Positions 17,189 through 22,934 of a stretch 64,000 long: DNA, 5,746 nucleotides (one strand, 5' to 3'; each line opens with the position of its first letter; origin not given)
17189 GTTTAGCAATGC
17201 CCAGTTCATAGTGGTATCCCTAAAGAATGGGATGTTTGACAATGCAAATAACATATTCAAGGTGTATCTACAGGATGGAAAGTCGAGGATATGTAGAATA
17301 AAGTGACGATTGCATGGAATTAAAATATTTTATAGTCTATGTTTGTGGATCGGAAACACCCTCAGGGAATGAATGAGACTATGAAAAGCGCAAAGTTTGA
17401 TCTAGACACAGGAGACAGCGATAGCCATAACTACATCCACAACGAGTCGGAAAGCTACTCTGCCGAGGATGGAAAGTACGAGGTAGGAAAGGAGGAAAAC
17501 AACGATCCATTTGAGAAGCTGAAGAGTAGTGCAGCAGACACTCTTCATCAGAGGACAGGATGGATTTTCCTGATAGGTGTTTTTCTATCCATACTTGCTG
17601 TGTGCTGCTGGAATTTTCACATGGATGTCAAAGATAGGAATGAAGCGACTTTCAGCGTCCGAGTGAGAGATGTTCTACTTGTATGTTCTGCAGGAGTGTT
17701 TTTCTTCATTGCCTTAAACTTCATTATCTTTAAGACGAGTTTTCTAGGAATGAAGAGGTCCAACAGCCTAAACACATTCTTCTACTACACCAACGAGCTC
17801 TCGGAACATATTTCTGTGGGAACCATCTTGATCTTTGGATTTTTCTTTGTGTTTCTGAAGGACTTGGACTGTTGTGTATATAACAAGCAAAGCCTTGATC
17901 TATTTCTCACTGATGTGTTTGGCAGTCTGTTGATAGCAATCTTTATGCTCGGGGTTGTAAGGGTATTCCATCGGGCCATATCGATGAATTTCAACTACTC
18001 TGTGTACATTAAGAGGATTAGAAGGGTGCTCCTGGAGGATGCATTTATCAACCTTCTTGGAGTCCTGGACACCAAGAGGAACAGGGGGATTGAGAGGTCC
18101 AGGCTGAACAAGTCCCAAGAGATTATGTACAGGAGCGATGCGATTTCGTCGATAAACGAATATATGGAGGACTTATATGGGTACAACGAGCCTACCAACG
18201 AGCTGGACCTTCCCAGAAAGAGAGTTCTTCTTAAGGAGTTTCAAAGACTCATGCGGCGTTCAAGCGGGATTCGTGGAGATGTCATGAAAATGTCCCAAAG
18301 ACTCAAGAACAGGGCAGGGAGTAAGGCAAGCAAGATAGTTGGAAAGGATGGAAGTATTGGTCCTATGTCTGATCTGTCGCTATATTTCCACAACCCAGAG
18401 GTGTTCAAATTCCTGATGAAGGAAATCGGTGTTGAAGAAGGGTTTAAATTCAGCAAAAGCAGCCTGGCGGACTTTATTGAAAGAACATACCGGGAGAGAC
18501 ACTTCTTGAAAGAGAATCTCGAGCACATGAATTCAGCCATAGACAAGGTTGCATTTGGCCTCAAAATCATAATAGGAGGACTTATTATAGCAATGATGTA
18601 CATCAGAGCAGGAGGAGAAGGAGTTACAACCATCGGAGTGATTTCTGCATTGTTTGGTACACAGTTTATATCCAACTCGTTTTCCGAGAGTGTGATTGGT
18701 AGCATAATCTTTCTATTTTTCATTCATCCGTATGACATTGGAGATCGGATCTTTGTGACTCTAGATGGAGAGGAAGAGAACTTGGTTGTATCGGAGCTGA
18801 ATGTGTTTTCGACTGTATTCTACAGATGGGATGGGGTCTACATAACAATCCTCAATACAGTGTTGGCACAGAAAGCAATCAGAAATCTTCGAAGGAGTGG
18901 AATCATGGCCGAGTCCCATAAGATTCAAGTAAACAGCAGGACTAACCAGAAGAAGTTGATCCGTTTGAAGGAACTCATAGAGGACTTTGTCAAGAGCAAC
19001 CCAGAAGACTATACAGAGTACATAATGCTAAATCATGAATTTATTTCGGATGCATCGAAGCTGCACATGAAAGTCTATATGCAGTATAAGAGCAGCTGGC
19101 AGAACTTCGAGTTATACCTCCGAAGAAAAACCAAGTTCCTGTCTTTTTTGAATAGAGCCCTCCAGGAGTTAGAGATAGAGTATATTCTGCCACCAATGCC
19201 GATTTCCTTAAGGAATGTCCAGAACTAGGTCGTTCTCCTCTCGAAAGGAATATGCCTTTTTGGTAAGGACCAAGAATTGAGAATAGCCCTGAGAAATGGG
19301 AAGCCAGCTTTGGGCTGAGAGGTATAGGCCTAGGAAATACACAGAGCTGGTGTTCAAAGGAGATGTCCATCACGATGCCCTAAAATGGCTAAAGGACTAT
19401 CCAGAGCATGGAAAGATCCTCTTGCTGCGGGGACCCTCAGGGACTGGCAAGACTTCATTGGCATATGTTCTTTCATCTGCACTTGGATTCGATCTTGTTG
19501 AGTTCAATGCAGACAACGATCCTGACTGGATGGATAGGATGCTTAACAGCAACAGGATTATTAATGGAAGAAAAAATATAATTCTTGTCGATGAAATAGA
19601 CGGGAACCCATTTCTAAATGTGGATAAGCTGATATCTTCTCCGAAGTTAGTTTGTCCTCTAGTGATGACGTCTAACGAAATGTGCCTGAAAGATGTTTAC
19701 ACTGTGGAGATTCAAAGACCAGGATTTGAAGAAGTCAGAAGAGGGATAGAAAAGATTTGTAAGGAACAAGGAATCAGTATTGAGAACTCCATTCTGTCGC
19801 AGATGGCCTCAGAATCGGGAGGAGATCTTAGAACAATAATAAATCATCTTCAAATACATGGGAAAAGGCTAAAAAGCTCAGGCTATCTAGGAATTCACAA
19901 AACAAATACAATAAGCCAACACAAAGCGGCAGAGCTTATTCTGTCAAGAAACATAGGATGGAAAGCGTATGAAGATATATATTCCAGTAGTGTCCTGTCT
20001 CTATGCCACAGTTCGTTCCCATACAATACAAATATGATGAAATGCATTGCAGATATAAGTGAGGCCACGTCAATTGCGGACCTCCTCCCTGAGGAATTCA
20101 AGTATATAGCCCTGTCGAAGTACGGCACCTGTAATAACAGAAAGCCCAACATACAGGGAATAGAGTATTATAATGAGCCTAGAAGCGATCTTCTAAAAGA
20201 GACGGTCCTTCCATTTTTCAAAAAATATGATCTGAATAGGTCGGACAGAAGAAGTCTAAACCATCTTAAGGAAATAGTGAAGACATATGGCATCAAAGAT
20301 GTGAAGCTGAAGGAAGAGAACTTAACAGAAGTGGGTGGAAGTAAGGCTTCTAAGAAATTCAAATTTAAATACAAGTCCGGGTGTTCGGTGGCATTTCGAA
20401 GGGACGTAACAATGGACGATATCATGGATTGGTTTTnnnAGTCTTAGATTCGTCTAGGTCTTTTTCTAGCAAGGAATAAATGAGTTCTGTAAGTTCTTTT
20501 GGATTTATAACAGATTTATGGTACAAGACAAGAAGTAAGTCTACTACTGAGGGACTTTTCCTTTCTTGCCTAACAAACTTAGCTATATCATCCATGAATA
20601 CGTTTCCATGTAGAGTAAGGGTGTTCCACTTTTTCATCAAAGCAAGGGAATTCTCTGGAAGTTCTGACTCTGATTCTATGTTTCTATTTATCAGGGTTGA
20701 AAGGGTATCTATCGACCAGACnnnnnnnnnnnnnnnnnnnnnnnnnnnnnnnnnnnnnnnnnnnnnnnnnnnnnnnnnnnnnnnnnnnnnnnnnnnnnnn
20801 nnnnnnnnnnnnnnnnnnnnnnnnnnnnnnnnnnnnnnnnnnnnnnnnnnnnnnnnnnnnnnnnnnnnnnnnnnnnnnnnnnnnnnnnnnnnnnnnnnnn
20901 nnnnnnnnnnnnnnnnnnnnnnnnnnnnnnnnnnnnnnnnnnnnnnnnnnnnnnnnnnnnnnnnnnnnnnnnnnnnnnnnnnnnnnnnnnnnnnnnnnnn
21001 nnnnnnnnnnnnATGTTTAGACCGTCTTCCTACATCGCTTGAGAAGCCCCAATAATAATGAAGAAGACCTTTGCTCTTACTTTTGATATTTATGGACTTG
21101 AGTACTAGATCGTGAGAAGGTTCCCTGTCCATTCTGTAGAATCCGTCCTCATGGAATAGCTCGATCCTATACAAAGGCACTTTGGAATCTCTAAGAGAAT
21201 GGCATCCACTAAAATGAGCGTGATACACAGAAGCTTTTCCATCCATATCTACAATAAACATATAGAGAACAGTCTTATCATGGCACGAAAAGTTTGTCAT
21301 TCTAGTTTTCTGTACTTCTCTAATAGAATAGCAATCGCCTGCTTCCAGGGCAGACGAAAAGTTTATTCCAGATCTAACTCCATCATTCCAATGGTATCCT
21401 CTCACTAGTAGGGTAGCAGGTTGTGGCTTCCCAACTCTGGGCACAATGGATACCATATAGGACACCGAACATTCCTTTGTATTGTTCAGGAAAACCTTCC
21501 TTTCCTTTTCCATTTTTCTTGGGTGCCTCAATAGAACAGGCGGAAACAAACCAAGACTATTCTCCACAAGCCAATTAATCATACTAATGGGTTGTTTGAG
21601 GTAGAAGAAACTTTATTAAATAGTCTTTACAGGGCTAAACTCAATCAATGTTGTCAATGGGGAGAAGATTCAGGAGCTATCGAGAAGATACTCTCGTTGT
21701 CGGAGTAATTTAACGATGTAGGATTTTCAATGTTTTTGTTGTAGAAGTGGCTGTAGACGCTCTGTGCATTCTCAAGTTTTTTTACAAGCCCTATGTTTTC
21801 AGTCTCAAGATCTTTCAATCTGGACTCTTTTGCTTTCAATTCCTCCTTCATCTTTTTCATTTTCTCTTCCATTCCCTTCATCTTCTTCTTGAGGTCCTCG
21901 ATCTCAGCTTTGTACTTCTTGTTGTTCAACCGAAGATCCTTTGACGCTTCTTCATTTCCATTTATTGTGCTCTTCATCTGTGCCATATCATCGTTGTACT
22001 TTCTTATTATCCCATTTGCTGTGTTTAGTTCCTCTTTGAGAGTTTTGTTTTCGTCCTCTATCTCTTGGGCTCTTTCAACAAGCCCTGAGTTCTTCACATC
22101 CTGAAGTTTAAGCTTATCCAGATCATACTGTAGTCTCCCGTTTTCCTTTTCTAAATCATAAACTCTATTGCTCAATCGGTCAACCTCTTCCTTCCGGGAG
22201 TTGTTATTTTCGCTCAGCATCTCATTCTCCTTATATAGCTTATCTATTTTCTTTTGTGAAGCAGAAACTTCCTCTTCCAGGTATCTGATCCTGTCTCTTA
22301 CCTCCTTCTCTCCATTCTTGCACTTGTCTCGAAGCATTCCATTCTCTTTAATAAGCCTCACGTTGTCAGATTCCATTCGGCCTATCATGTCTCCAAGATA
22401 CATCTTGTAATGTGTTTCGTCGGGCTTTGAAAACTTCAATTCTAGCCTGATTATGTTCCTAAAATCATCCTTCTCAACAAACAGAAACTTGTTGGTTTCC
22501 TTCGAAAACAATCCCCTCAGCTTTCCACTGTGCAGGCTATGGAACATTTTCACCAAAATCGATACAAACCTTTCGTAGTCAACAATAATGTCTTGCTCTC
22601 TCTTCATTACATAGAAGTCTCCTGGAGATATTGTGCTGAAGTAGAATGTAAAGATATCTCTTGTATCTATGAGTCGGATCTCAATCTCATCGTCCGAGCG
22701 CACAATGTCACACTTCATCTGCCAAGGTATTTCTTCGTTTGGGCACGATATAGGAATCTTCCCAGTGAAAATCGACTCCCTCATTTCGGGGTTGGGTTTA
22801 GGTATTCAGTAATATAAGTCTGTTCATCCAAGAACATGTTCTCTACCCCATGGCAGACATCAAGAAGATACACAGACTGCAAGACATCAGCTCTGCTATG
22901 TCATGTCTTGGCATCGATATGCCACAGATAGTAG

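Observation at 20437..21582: Suz12/EMF2-like zinc-finger plus VEFS-box protein, a possible Polycomb PRC2 component in a reduced parasite genome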

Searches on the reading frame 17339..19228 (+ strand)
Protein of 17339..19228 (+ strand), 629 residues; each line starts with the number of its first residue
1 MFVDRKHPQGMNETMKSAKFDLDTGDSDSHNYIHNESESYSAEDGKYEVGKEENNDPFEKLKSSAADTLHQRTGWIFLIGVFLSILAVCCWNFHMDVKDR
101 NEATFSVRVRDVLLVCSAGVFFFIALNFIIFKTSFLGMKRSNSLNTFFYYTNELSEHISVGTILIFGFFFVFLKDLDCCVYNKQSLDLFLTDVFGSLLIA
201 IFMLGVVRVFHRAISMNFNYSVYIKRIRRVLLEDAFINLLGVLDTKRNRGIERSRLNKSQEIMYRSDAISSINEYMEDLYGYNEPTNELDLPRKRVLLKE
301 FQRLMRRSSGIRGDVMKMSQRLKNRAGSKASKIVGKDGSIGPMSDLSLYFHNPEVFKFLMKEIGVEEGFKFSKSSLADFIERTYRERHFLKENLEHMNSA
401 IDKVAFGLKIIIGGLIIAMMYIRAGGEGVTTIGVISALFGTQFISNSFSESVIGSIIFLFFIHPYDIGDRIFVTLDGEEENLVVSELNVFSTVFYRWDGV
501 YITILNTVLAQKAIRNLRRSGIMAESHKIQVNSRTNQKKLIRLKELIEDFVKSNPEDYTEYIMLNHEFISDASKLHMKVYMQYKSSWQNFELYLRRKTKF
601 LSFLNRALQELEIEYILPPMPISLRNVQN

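Call 70: search_protein_families(library=pfam, proteins=[window:17339-19228:+], max_evalue=0.001)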
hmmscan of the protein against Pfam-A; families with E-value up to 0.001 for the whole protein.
window:17339-19228:+ (629 aa): 1 family
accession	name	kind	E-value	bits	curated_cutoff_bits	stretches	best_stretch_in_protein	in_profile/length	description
PF00924.24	MS_channel_2nd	-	1.8e-06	28.4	20.2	1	451-519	5-68/68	Mechanosensitive ion channel, beta-domain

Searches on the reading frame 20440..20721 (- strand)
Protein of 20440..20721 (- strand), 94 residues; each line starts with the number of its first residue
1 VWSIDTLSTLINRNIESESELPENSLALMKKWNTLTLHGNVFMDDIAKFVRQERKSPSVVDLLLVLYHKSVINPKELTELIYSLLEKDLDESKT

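Call 62: search_solved_structures(query=A3, max_evalue=10, show_alignments=2)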
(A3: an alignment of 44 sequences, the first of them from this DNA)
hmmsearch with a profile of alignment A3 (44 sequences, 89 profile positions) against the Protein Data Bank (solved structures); distinct sequences matched with E-value up to 10: 20.
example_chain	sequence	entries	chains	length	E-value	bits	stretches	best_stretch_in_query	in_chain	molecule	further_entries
5hyn_C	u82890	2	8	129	0.00011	25.2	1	4-55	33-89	Polycomb protein SUZ12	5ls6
7td5_C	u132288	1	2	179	0.00026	24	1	4-55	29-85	Polycomb protein SUZ12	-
4w2r_S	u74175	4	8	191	0.00032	23.7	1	4-55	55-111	Polycomb protein SUZ12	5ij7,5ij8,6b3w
9kog_C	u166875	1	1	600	0.00086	22.4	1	4-55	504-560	Polycomb protein SUZ12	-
8vnv_A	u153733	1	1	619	0.00086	22.4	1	4-55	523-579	Polycomb protein SUZ12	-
8t9g_B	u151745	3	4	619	0.00087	22.3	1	4-55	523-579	Polycomb protein SUZ12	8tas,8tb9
9kof_G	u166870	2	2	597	0.00091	22.3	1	4-55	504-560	Polycomb protein SUZ12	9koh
9dch_B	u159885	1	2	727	0.0013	21.8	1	4-55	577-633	Polycomb protein SUZ12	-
6c23_A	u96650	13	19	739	0.0013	21.8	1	4-55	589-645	Polycomb protein SUZ12 | SUZ12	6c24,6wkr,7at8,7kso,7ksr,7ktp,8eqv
5wg6_A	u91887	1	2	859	0.0017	21.4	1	4-55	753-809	Histone-lysine N-methyltransferase EZH2,Polycomb protein SUZ12 (E.C.2.1.1.43) chimera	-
6zsj_C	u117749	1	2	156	0.29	14.2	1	3-49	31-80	EH domain-binding protein 1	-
8ej5_B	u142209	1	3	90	0.43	13.7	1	26-61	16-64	gp1, tail tip protein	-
5bjs_B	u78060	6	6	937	0.46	13.6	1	12-52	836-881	Histone-lysine N-methyltransferase EZH2, Polycomb protein SUZ12 | Putative uncharacterized protein,Zinc finger domain-containing protein | Putative uncharacteri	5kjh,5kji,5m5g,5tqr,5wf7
5kkl_B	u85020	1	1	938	0.46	13.6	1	12-52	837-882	Putative uncharacterized protein,Histone H3.1 peptide,Zinc finger domain-containing protei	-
5wfc_B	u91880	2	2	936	0.47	13.6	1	12-52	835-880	Histone-lysine-N-methyltransferase EZH2, Polycomb protein SUZ12 chimera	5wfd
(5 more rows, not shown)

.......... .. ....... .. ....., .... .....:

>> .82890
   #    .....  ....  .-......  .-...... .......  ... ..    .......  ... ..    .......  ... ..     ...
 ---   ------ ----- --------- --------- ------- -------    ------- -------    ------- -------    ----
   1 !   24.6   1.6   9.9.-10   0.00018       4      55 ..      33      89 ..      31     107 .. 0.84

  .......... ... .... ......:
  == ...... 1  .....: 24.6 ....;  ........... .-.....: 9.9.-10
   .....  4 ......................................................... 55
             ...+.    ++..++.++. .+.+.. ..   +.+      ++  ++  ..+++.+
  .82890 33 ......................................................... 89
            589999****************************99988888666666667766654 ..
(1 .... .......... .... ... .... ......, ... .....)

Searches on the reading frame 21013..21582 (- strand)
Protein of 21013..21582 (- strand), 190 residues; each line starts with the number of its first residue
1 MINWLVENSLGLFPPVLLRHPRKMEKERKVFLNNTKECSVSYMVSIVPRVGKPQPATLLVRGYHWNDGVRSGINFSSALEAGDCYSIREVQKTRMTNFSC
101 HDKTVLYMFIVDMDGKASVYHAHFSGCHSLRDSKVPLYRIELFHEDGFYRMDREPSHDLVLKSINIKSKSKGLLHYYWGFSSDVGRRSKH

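Call 64: search_solved_structures(query=A4, max_evalue=10, show_alignments=2)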
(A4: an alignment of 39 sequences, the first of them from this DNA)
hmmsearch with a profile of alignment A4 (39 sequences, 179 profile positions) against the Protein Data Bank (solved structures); distinct sequences matched with E-value up to 10: 3.
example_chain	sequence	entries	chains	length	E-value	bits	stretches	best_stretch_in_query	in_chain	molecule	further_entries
4ouj_A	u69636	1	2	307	0.026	17.4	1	82-153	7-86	Hemagglutinin component HA33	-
3win_A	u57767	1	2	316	0.028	17.3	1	83-153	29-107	HA1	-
9qce_E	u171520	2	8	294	0.029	17.3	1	82-153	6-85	Hemagglutinin component HA33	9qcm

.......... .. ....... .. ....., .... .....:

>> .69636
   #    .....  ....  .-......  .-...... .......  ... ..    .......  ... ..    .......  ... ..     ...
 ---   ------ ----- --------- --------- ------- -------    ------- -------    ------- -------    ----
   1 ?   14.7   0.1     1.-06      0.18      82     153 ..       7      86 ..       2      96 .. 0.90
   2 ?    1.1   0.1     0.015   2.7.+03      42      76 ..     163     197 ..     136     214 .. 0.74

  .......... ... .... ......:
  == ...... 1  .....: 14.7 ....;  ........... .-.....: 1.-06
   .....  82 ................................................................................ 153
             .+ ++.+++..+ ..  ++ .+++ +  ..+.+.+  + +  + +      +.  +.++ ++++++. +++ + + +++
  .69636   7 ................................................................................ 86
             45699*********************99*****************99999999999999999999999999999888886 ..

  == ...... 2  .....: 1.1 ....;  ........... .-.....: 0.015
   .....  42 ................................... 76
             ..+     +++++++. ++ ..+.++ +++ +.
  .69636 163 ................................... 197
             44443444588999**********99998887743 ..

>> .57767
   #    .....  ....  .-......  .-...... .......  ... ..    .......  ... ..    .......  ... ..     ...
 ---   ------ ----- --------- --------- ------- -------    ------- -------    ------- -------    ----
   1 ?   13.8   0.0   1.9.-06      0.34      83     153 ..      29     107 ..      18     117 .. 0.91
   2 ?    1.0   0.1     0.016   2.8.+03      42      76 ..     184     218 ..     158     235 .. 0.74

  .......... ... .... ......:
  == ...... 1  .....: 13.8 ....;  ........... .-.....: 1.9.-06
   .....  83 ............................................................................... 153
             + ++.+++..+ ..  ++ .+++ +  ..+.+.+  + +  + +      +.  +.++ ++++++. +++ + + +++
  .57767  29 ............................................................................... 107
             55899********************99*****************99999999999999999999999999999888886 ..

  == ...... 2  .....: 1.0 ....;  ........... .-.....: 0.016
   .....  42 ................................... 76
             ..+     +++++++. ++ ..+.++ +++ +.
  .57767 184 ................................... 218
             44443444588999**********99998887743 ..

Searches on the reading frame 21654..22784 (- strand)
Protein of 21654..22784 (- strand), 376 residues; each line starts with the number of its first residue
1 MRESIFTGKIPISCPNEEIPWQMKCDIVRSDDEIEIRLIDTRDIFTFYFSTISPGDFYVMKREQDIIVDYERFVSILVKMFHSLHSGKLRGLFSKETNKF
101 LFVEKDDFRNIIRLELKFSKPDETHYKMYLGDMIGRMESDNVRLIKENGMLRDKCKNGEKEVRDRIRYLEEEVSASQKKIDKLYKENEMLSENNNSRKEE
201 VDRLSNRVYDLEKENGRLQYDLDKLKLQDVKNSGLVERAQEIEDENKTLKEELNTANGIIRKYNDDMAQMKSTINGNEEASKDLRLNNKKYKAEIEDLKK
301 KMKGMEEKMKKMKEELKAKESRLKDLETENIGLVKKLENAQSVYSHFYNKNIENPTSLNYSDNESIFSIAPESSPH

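Call 70: search_protein_families(library=pfam, proteins=[window:21654-22784:-], max_evalue=0.001)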
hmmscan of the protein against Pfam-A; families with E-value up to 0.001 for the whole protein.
window:21654-22784:- (376 aa): 9 families
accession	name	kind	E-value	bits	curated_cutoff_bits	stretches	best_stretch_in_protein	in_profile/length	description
PF16531.10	SAS-6_N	-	3.2e-20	73.1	25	1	6-118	3-135/135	Centriolar protein SAS N-terminal domain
PF14662.11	KASH_CCD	-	5.3e-07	30.2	43.3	0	134-253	31-139/191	Coiled-coil region of CCDC155 or KASH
PF00170.26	bZIP_1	-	2.9e-05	24.5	27.6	0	197-226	24-53/64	bZIP transcription factor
PF18504.6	Csm1_N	-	3e-05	24.7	26.3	0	180-221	22-63/70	Csm1 N-terminal domain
PF25450.1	Rab11-FIP3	-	4.8e-05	24.1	31.9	0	143-270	4-122/125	Rab11-FIP3-like domain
PF15619.11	Lebercilin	-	9e-05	22.6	34.3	1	234-341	22-130/193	Ciliary protein causing Leber congenital amaurosis disease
PF05557.18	MAD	-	0.0004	19.3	30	1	144-320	406-571/661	Mitotic checkpoint protein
PF11559.13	ADIP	-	0.00045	20.8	34.3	0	244-330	48-131/151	Afadin- and alpha -actinin-Binding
PF13166.12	AAA_13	-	0.00098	18.4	36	0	160-340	279-456/713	AAA domain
